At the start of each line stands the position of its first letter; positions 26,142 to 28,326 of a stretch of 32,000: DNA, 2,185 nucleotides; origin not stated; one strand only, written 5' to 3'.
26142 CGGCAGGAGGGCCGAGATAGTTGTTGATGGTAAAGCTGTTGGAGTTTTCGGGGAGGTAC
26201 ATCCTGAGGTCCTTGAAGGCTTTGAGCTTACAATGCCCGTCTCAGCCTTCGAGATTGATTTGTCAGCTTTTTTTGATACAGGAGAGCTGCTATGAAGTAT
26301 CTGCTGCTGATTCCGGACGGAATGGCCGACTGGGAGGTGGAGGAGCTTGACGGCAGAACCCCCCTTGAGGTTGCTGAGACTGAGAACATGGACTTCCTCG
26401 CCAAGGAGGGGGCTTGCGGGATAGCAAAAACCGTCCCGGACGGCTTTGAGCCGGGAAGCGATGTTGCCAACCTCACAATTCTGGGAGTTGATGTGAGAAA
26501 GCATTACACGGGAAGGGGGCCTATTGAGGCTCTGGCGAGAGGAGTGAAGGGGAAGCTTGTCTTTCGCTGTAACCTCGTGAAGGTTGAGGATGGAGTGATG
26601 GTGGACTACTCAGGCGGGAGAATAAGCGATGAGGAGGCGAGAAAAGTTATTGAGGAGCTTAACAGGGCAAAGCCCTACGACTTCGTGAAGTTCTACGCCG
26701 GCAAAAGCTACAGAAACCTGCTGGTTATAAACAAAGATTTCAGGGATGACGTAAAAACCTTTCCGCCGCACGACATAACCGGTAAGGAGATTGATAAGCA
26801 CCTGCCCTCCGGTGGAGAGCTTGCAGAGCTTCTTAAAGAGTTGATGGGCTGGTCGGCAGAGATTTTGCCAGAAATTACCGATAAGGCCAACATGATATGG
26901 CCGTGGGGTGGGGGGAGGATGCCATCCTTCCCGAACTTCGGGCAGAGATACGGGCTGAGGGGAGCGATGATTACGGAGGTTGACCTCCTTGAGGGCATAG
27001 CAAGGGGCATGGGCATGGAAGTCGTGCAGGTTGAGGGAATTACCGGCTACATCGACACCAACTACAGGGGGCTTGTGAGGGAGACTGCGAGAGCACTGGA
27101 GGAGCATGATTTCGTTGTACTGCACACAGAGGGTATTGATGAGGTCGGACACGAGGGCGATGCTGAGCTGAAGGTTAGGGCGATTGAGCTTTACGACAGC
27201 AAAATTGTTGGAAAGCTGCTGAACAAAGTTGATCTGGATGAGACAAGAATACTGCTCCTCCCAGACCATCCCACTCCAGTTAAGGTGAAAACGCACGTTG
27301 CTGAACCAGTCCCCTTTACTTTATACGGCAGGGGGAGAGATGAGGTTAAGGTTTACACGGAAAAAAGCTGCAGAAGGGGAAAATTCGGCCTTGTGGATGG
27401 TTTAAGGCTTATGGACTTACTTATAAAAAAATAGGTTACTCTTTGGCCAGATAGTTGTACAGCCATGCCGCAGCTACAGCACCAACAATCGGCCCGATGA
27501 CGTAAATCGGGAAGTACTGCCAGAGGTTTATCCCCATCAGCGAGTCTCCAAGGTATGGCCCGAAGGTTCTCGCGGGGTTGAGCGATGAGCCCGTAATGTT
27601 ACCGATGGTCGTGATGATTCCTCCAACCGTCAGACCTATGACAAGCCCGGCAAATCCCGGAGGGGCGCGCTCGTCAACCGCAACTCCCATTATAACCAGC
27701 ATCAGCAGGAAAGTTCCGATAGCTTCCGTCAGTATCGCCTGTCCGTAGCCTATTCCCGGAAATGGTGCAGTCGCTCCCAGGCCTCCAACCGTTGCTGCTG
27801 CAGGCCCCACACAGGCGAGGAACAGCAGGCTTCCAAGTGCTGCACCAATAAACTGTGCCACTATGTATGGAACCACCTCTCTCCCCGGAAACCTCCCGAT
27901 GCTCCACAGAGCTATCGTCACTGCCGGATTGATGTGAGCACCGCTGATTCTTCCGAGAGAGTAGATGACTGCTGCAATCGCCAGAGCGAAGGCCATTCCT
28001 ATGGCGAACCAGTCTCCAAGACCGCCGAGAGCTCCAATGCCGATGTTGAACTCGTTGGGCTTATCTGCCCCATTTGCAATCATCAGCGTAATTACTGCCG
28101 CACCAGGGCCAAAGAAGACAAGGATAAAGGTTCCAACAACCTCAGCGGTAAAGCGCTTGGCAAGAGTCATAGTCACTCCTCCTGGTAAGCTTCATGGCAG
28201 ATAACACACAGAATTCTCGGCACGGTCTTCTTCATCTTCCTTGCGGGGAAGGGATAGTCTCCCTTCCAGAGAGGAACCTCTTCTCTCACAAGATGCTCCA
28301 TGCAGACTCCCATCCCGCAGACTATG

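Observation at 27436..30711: Uncharacterised regulator / 500-aa protein / zinc-finger / aquaporin unit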

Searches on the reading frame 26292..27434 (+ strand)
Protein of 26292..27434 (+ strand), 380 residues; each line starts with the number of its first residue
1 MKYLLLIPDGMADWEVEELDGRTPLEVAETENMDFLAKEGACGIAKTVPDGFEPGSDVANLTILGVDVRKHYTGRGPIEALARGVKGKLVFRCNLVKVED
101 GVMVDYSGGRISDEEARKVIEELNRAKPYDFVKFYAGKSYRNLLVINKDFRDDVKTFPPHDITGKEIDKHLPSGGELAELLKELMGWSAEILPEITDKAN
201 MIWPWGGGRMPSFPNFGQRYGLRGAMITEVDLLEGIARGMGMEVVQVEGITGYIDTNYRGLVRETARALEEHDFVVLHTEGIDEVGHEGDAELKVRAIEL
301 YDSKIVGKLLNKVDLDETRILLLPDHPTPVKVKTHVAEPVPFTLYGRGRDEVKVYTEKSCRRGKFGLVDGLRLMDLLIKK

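Call 3: search_protein_families(library=pfam, proteins=[window:26292-27434:+], max_evalue=0.01)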
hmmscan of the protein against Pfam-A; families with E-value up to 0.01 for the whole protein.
window:26292-27434:+ (380 aa): 2 families
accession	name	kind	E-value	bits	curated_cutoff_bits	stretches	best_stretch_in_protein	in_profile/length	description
PF01676.23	Metalloenzyme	-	4.5e-61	207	24.3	1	1-380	1-252/252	Metalloenzyme superfamily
PF10143.14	PhosphMutase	-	1.3e-50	172.1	21.5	1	37-193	1-165/170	2,3-bisphosphoglycerate-independent phosphoglycerate mutase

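Call 4: search_protein_families(library=ncbifam, proteins=[window:26292-27434:+], max_evalue=0.01)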
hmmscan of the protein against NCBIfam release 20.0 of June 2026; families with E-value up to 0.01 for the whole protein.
window:26292-27434:+ (380 aa): 7 families
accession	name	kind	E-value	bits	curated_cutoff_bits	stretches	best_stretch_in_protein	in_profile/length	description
TIGR02535.1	hyp_Hser_kinase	hypoth_equivalog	1.4e-166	554.2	446.3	1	1-379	1-397/397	proposed homoserine kinase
NF003242.0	PRK04200.1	equivalog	5.7e-158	525.9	426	1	1-379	1-394/395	cofactor-independent phosphoglycerate mutase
TIGR00306.2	apgM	subfamily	4.9e-139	463.8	320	1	2-378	1-403/403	2,3-bisphosphoglycerate-independent phosphoglycerate mutase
NF003104.0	PRK04024.1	equivalog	8.7e-87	291.5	489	1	1-378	3-401/412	2,3-bisphosphoglycerate-independent phosphoglycerate mutase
NF038358.1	phophono_PhpG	equivalog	4.9e-55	187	545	2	199-378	236-416/417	CMP-5'-phosphonoformate--3-phosphoglycerate phosphonoformyl transferase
NF003160.0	PRK04135.1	equivalog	7.4e-55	186.2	468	1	2-378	17-392/403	2,3-bisphosphoglycerate-independent phosphoglycerate mutase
TIGR01307.1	pgm_bpd_ind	equivalog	0.00041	18.9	330.65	1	268-337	379-449/504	2,3-bisphosphoglycerate-independent phosphoglycerate mutase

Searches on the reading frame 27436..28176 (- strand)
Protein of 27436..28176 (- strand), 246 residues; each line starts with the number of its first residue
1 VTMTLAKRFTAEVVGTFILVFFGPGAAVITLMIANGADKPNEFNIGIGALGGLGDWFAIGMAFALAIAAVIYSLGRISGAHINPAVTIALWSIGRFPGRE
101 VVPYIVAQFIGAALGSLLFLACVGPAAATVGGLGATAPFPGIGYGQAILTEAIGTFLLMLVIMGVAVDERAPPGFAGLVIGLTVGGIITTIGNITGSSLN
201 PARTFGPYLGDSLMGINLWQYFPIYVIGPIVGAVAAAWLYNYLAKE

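Call 3: search_protein_families(library=pfam, proteins=[window:27436-28176:-], max_evalue=0.01)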
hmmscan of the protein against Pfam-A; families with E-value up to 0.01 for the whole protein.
window:27436-28176:- (246 aa): 1 family
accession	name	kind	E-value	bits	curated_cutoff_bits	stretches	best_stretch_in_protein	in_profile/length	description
PF00230.25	MIP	-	1.2e-47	163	25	1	3-240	5-222/222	Major intrinsic protein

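Call 4: search_protein_families(library=ncbifam, proteins=[window:27436-28176:-], max_evalue=0.01)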
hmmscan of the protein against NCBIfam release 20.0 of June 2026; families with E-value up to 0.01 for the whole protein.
window:27436-28176:- (246 aa): 4 families
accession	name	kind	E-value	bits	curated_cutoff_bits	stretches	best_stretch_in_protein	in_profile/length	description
TIGR00861.1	MIP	subfamily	1.6e-63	214.5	171.25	1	11-240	1-224/224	MIP family channel protein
NF003838.0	PRK05420.1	equivalog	3.1e-37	128.3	256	1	6-245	2-228/231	aquaporin Z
NF045553.1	AquGlycerPorinGla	equivalog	1e-17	64.3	400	2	1-123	1-109/290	aquaglyceroporin Gla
NF043012.1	LacAcidTportLarD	equivalog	5.7e-11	42.3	390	1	51-242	33-233/237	D/L-lactic acid transporter LarD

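Call 18: search_solved_structures(query=window:27436-28176:-, max_evalue=1e-20, show_alignments=2)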
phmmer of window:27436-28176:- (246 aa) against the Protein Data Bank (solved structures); distinct sequences matched with E-value up to 1e-20: 24.
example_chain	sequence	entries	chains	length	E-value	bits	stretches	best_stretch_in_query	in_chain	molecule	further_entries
3ne2_A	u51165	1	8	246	2.6e-154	515.4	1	1-246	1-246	Probable aquaporin AqpM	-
2evu_A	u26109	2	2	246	3.3e-109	367.7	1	3-246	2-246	Aquaporin aqpM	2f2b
7cjs_A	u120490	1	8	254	2.1e-28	103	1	3-243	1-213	Aquaporin NIP2-1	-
7nl4_A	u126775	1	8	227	5.4e-28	101.6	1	5-243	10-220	Aquaporin NIP2-1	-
3iyz_A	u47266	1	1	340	3.2e-26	95.8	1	55-243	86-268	Aquaporin-4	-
2zz9_A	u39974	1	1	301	3.4e-26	95.7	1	55-243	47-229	Aquaporin-4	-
3gd8_A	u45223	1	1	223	1.3e-25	93.8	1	55-243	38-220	Aquaporin-4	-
2d57_A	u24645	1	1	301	2.6e-25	92.8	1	55-243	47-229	Aquaporin-4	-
8v8s_A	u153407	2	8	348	4.6e-25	92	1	55-243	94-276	Aquaporin-4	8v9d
8v91_A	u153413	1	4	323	6.5e-25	91.5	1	55-243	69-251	Aquaporin-4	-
7w7r_A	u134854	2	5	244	3.3e-23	86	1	58-243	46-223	Aquaporin 1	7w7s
8y8x_A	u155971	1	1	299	3.5e-23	85.9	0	2-118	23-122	Glycerol uptake facilitator protein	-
1ldf_A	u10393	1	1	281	5.2e-23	85.3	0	2-118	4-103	Glycerol uptake facilitator protein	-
1fx8_A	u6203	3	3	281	7.6e-22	81.5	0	2-118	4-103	GLYCEROL UPTAKE FACILITATOR PROTEIN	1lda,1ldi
1j4n_A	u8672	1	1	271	8.6e-22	81.3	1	49-243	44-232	AQUAPORIN 1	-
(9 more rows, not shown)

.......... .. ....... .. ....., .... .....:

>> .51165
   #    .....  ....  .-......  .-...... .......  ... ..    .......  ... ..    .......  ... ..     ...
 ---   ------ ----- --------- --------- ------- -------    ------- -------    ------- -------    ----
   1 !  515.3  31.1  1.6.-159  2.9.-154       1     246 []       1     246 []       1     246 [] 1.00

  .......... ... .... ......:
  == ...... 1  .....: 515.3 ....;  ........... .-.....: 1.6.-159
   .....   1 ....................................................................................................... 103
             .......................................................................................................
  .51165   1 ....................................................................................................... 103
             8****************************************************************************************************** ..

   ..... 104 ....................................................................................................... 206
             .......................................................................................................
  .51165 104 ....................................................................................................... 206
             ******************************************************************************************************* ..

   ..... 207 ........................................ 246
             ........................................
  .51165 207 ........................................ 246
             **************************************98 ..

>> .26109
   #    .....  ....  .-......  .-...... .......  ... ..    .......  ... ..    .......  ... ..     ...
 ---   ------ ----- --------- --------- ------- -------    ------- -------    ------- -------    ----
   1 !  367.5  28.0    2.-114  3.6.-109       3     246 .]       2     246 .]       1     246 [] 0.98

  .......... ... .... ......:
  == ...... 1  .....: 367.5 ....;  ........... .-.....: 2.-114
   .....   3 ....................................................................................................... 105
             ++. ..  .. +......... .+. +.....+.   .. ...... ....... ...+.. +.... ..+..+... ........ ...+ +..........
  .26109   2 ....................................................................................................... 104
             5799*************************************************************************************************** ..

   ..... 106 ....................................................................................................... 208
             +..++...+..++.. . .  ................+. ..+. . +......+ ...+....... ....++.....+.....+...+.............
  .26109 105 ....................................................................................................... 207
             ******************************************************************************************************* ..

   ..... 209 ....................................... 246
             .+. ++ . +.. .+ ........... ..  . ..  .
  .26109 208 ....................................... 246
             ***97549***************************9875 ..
